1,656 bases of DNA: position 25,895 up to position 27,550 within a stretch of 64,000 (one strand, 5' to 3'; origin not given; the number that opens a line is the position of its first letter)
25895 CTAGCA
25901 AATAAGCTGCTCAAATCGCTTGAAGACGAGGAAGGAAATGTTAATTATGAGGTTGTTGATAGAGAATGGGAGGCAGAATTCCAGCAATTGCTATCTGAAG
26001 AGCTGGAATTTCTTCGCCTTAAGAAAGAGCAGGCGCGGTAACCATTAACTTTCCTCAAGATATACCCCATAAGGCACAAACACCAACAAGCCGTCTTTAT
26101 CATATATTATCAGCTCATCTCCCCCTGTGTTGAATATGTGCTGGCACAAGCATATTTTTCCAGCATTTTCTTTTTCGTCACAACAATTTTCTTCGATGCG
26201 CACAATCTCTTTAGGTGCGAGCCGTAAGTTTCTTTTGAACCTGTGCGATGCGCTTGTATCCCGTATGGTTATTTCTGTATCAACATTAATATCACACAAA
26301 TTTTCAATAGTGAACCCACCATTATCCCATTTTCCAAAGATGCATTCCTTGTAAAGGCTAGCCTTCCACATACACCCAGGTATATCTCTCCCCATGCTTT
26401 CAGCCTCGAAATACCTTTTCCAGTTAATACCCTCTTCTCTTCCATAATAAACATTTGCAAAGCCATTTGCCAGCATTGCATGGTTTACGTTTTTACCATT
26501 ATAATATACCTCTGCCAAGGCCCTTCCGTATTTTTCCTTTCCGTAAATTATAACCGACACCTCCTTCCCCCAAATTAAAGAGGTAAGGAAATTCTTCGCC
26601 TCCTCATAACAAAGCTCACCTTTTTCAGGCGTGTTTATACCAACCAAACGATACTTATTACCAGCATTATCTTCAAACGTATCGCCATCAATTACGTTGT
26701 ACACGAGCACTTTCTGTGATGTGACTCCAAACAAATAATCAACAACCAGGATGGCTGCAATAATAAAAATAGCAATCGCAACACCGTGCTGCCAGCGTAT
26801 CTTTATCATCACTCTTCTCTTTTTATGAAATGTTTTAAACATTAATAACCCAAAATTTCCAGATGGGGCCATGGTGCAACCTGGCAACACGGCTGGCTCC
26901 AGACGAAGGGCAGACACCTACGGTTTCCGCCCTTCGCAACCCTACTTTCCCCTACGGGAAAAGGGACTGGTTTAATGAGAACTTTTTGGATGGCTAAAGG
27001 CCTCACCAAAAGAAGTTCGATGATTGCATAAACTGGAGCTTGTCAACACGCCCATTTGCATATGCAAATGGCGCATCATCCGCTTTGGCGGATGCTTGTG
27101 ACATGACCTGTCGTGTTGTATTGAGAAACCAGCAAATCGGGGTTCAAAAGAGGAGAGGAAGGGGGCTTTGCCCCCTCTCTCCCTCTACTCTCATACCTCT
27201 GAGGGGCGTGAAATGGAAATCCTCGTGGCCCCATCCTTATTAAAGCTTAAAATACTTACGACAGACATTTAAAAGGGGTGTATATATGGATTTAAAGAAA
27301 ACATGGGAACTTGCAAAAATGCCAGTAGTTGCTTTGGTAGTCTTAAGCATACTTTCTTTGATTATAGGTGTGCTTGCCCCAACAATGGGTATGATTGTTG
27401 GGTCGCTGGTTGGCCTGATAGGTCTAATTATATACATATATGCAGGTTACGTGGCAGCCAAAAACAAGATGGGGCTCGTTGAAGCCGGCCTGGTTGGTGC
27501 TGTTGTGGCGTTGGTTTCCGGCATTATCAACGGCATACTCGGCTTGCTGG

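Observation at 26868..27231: GC-rich roughly 360-nt structured RNA candidate with paired termini; SRP RNA or RNase P RNA not resolved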

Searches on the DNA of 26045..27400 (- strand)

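Call 4: search_rna_families(source=window, start=26700, end=27400, threshold=evalue, max_evalue=10, show_alignments=5)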
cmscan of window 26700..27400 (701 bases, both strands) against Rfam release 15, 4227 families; matches with E-value up to 10: 22.
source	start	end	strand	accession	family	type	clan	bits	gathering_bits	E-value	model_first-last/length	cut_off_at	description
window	27146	27190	+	RF04279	mir-H20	Gene; miRNA;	CL00141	22.9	99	0.1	1-82/82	no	mir-H20 microRNA precursor family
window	27148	27185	-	RF03778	mir-483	Gene; miRNA;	-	22.1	60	0.16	1-75/75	no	mir-483 microRNA precursor family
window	27145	27194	-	RF04279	mir-H20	Gene; miRNA;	CL00141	21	99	0.3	1-82/82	no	mir-H20 microRNA precursor family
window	27149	27189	+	RF04226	mir-9186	Gene; miRNA;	-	19.7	73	0.48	1-80/80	no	mir-9186 microRNA precursor family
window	27138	27197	-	RF01918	mir-1249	Gene; miRNA;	-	18.3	83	0.56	1-75/75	no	mir-1249 microRNA precursor family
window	27146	27219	-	RF00107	FinP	Gene;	CL00016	18.3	45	0.74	1-76/76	no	FinP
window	27147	27246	-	RF02029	sraA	Gene; sRNA;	-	18.1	56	5.1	1-95/95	no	sraA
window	27141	27197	+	RF03261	mir-1759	Gene; miRNA;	-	17.5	58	2.4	1-75/75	no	mir-1759 microRNA precursor family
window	27148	27186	+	RF00802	mir-207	Gene; miRNA;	-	16.8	88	3.4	1-78/78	no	mir-207 microRNA precursor family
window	27148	27186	-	RF03493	mir-1281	Gene; miRNA;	-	16.6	70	7.8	1-54/54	no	mir-1281 microRNA precursor family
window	27141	27197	-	RF03261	mir-1759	Gene; miRNA;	-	16.5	58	4.4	1-75/75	no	mir-1759 microRNA precursor family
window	27152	27182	-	RF02794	Pab19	Gene; snRNA; snoRNA; HACA-box;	-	15.8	55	8.6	49-80/102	no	Pab19 RNA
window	27145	27187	-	RF00772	mir-328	Gene; miRNA;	-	15.8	70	9.9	1-75/75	no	mir-328 microRNA precursor family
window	27145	27192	-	RF03417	mir-343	Gene; miRNA;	-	15.4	70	3.1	1-70/70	no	mir-343 microRNA precursor family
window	27150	27187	+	RF03778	mir-483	Gene; miRNA;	-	15.3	60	6.8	1-75/75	no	mir-483 microRNA precursor family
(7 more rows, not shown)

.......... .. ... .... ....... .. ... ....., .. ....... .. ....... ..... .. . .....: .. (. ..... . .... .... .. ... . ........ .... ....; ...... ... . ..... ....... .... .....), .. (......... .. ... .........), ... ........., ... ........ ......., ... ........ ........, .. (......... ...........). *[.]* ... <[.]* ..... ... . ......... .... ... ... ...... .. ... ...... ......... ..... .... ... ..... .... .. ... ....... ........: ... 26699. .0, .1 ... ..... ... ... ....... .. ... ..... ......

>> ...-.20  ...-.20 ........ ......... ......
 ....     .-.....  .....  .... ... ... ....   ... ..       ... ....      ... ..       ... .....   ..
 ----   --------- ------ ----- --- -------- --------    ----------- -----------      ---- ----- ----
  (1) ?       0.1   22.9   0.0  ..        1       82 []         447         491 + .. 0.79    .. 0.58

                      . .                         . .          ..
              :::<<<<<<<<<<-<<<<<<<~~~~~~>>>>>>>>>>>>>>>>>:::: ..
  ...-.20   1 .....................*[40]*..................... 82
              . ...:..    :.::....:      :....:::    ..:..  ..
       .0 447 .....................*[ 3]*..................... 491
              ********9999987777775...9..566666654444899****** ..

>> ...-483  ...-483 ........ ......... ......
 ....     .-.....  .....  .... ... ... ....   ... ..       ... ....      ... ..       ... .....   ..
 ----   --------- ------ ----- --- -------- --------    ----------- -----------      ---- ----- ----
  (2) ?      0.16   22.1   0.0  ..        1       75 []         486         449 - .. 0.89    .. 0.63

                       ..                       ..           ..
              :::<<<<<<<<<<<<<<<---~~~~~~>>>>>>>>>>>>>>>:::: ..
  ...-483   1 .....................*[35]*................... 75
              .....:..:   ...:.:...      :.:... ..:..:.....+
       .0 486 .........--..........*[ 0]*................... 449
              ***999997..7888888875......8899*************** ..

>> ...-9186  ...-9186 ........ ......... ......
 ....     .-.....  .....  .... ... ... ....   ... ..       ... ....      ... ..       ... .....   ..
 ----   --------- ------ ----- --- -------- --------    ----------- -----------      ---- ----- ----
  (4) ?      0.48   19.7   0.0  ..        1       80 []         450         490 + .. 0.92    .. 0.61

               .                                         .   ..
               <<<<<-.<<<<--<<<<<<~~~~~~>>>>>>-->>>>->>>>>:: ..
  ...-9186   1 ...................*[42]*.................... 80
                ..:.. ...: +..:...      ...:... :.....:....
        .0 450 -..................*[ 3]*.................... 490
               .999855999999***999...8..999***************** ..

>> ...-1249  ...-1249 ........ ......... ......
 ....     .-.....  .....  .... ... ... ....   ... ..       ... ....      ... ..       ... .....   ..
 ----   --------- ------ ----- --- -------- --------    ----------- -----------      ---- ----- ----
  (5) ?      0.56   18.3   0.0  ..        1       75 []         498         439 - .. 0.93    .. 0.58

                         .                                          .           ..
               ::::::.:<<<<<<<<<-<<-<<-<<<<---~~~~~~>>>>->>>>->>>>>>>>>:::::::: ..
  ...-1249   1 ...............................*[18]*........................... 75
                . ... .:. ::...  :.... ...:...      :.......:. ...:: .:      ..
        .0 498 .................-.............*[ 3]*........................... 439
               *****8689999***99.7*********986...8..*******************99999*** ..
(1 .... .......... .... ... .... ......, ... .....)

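Call 43: search_rna_families(source=L011, start=3700, end=3990, threshold=evalue, max_evalue=1, show_alignments=2)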
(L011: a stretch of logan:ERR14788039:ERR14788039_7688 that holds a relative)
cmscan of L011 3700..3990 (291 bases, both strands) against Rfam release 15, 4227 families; matches with E-value up to 1: 1.
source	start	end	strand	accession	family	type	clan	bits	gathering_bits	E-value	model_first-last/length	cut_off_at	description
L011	3741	3779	+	RF04354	Plastid-ycf2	Cis-reg;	-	16.5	65.7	0.78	1-75/75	no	Plastid-ycf2 5UTR RNA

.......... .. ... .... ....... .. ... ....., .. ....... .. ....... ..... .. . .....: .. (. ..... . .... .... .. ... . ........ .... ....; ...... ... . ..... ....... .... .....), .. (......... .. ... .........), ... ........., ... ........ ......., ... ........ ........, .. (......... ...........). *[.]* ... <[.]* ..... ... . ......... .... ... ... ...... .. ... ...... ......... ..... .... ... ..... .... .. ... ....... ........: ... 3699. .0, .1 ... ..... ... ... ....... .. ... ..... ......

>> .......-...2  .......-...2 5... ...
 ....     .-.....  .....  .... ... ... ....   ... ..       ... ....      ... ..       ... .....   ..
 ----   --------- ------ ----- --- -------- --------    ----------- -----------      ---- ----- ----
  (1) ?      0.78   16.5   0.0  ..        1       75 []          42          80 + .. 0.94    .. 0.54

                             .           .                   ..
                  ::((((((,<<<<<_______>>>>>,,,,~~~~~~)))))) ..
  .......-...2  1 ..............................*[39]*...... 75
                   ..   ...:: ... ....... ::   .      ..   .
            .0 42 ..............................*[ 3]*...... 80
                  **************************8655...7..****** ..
